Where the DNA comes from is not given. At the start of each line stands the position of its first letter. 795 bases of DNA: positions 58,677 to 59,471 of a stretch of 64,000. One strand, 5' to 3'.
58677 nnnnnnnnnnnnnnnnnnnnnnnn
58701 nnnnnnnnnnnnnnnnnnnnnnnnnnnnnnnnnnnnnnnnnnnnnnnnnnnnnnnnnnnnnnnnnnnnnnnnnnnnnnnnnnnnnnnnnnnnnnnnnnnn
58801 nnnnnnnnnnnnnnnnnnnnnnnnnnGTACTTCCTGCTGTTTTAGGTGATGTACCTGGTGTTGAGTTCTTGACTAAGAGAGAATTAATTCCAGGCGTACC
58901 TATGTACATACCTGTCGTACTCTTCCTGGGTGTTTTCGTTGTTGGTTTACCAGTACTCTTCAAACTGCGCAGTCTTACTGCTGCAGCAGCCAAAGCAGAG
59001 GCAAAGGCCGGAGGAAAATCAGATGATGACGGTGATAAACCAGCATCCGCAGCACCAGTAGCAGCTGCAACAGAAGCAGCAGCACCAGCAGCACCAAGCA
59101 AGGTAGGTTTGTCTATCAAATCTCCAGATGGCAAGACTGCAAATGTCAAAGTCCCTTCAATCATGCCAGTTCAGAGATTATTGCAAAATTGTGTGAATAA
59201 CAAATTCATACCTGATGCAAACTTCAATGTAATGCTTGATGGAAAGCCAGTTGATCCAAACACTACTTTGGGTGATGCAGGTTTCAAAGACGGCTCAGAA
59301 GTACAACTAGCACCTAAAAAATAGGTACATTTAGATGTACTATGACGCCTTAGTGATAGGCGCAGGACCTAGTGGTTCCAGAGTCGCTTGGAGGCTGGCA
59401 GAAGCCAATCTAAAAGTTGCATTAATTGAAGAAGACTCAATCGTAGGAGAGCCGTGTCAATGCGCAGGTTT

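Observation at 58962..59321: Cytoplasmic ubiquitin-like (beta-grasp) domain at the C-terminal tail of the giant surface protein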

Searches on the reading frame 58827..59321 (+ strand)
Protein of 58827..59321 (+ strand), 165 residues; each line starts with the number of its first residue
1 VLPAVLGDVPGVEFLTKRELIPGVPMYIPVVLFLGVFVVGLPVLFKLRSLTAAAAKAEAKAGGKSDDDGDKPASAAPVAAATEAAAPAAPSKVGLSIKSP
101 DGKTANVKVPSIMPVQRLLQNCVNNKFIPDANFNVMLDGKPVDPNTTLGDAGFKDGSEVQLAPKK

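Call 7: find_homologous_proteins(query=window:58827-59321:+, max_evalue=0.001)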
Query seq(165 aa) (165 aa): 6 proteins with E <= 0.001 among 5518 candidates.
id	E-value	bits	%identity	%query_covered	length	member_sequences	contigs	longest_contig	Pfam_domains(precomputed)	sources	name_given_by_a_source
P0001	1.2e-78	281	85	97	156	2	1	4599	PF11976.15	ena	-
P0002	1.1e-64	235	83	85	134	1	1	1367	PF11976.15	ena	-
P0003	2.8e-29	120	44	99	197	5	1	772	PF11470.15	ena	-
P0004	2.1e-28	117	43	99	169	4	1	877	PF11470.15,PF11976.15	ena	-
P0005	2.2e-27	114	41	99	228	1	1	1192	PF11470.15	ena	-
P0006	3.3e-21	94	60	46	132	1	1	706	PF11470.15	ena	-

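Call 16: find_related_loci(query=A1, collection=genome_contigs, flank=10000)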
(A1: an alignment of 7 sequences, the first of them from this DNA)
Query A1 (165 aa) in genome_contigs; peptide patterns used: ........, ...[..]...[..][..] (x = any residue, [..] = any of these).
71 stretches matched a pattern; 34 encode a relative of the query (tblastn E <= 1e-3); 34 distinct loci.
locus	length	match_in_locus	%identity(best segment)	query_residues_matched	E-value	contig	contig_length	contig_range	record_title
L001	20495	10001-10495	91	1-165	8e-68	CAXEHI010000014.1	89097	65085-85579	MAG TPA_asm: uncultured Thermoplasmata archaeon isolate ERR598958_binner13_Refined_45 genome assembly, contig: ERZ842555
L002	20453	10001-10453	46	1-161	4e-38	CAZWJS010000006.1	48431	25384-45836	MAG TPA_asm: uncultured archaeon isolate SRP077602_co4_180 genome assembly, contig: NODE_1028_length_48431_cov_11.332830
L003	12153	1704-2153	43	1-163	5e-36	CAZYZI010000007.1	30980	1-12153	MAG TPA_asm: uncultured archaeon isolate SRP200020_co5_110 genome assembly, contig: NODE_2199_length_30980_cov_24.801326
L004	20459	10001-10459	45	1-163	1e-35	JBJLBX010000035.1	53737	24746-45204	MAG: Candidatus Poseidoniales archaeon isolate LRMED-002 MGIII-CG-Epi1-LRMED-002-C664, whole genome shotgun sequence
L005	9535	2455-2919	46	1-163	8e-35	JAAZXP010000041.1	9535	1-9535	MAG: Methanobacteriota archaeon isolate bin133s NODE_41_length_9535_cov_5.484916, whole genome shotgun sequence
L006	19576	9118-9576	45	1-163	3e-34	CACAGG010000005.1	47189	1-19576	uncultured marine group III euryarchaeote isolate AG-343-J07 genome assembly, contig: AG-343-J07_NODE_5, whole genome sh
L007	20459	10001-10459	46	1-163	3e-33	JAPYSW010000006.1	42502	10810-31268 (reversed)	MAG: Candidatus Poseidoniia archaeon isolate PW5.metabat2.146 PW5_977_length_42502_cov_28.414705, whole genome shotgun s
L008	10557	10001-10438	45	1-163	2e-32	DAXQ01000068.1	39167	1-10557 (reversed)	MAG TPA_asm: Euryarchaeota archaeon UBA136 UBA136_contig_309, whole genome shotgun sequence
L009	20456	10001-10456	44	2-163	5e-32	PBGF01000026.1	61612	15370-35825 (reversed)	MAG: Methanobacteriota archaeon isolate SP307 67437, whole genome shotgun sequence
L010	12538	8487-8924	44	1-163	3e-31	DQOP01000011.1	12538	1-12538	MAG TPA_asm: Candidatus Poseidoniales archaeon isolate SZUA-1158 k95_263004, whole genome shotgun sequence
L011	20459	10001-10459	41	1-163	3e-31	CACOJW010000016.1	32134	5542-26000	MAG: uncultured marine group III euryarchaeote isolate AH-321-L02 genome assembly, contig: AH-321-L02_NODE_16, whole gen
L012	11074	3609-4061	43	1-163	5e-31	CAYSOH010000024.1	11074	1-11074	MAG TPA_asm: uncultured archaeon isolate SRP092796_co3_443 genome assembly, contig: NODE_12691_length_11074_cov_18.09801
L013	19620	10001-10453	43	1-163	1e-30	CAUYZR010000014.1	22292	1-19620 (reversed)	MAG: Candidatus Thalassarchaeaceae archaeon isolate CB11b_AW.22 genome assembly, contig: Ga0310124_10000795, whole genom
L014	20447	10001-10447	41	1-163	1e-30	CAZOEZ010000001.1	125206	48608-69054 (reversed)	MAG TPA_asm: uncultured archaeon isolate SRP260945_co1_51 genome assembly, contig: NODE_100_length_125206_cov_25.654050,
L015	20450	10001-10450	42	2-163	4e-30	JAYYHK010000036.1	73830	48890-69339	MAG: Thermoplasmatota archaeon isolate DS_MAG13 DS_MAG13_0036, whole genome shotgun sequence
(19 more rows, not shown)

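Call 18: predict_structure(protein=window:58836-59321:+)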
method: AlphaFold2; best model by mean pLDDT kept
length: 162 residues; sequences in the alignment: 1
mean_pLDDT: 68.0   pTM: 0.41
mean pLDDT of the five models: 68.0, 62.7, 53.8, 51.5, 40.6
residues with pLDDT >= 90: 3; 70-90: 81; 50-70: 39; < 50: 39
segments of 3 or more residues with pLDDT < 50: 1-5, 14-17, 53-63, 69-77, 79-82
pLDDT, mean of each block of 10 residues (from residue 1): 46 50 67 72 55 45 48 46 62 83 87 88 81 85 88 84 67
secondary structure, 60 per line:
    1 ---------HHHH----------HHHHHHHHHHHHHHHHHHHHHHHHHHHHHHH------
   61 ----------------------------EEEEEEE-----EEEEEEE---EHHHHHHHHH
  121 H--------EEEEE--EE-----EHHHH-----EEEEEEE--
elements in order: H10-13 H24-54 E89-95 E101-107 H112-121 E130-134 H145-148 E154-160
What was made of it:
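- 58962..59099 (+): Cytoplasmic flexible linker (res 1964-2009), Ala/Lys/Asp/Pro-rich. pLDDT below 50 in the AlphaFold model (call 18).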

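Call 24: fold_search(model_id=the predicted structure, library=pdb)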
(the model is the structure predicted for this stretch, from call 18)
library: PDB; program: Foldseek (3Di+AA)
matches with E <= 10: 1789; with E <= 0.001: 632
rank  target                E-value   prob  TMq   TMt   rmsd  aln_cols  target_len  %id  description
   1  7s6p_B                9.4e-07  1.00  0.41  0.44   1.8        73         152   22  The crystal structure of human ISG15 (released 2021-09-22)
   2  7s6p_A                1.2e-06  1.00  0.42  0.44   1.8        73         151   22  The crystal structure of human ISG15 (released 2021-09-22)
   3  3rt3_B                1.3e-06  1.00  0.42  0.45   1.9        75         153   21  Complex of influenza virus protein with host anti-viral factor (released 2011-07-13)
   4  7s6p_D                1.4e-06  1.00  0.41  0.44   1.7        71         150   22  The crystal structure of human ISG15 (released 2021-09-22)
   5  6xa9_B                1.9e-06  1.00  0.43  0.83   1.8        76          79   21  SARS CoV-2 PLpro in complex with ISG15 C-terminal domain propargylamide (released 2020-06-17)
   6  7s6p_F                2.1e-06  1.00  0.42  0.45   1.8        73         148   22  The crystal structure of human ISG15 (released 2021-09-22)
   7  3pse_B                2.1e-06  1.00  0.43  0.46   2.0        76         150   21  Structure of a viral OTU domain protease bound to interferon-stimulated gene 15 (ISG15) (released 2011-01-19)
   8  3gzn_I                2.2e-06  1.00  0.42  0.81   1.9        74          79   19  Structure of NEDD8-activating enzyme in complex with NEDD8 and MLN4924 (released 2010-02-02)
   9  7rbs_B                2.4e-06  1.00  0.42  0.44   1.9        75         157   21  The crystal structure of Papain-Like Protease of SARS CoV-2, C111S mutant, in complex with human ISG15 (released 2021-09-29)
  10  9gnv_B                2.4e-06  1.00  0.41  0.80   2.2        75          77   13  Human SENP5 in complex with SUMO1 (released 2025-06-25)
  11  9m9g_MODEL_1_A        2.5e-06  1.00  0.41  0.75   2.4        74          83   16  NMR structure of ProteinMPNN-designed ubiquitin variant R10 (released 2026-02-11)
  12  6nyo_E                2.9e-06  1.00  0.43  0.85   1.8        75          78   21  Crystal structure of a human Cdc34-ubiquitin thioester mimetic (released 2019-08-07)
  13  5hpl_C                2.9e-06  1.00  0.42  0.80   2.0        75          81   17  System-wide modulation of HECT E3 ligases with selective ubiquitin variant probes: Rsp5 and UbV R5.4 (released 2016-03-16)
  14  5d2m_E                2.9e-06  1.00  0.41  0.77   2.3        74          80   15  Complex between human SUMO2-RANGAP1, UBC9 and ZNF451 (released 2015-11-04)
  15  6oar_B                3.1e-06  1.00  0.42  0.84   1.7        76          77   21  Structure of the Kupe virus OTU bound to the C-terminal domain of sheep ISG15 (released 2020-01-08)
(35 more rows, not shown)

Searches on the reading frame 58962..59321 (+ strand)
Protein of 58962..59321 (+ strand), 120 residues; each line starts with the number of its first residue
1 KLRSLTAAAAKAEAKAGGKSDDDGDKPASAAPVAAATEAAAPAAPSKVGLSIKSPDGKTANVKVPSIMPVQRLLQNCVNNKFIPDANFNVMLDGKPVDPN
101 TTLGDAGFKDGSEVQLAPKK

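Call 5: search_protein_families(library=pfam, proteins=[window:58962-59321:+], max_evalue=1)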
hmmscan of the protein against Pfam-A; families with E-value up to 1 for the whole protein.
window:58962-59321:+ (120 aa): 5 families
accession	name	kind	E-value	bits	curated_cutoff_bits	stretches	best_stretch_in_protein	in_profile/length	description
PF11976.14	Rad60-SLD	-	3.4e-08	33.6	23.8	1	50-116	3-70/72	Ubiquitin-2 like Rad60 SUMO-like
PF00240.29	ubiquitin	-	0.0001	22.5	25.4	1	51-117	2-68/72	Ubiquitin family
PF10790.15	DUF2604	-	0.045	14.6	25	1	72-114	29-75/85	Protein of Unknown function (DUF2604)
PF11470.14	TUG-UBL1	-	0.051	14.2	23.3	1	55-115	3-64/65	TUG ubiquitin-like domain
PF08817.16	YukD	-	0.063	14.5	27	1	92-113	52-73/76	WXG100 protein secretion system (Wss), protein YukD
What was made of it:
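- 59100..59321 (+): Ubiquitin-like (beta-grasp) domain, res 2010-2083, with no Gly-Gly. Pfam Rad60-SLD 33.6 bits, E 3.4e-8 (call 5).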
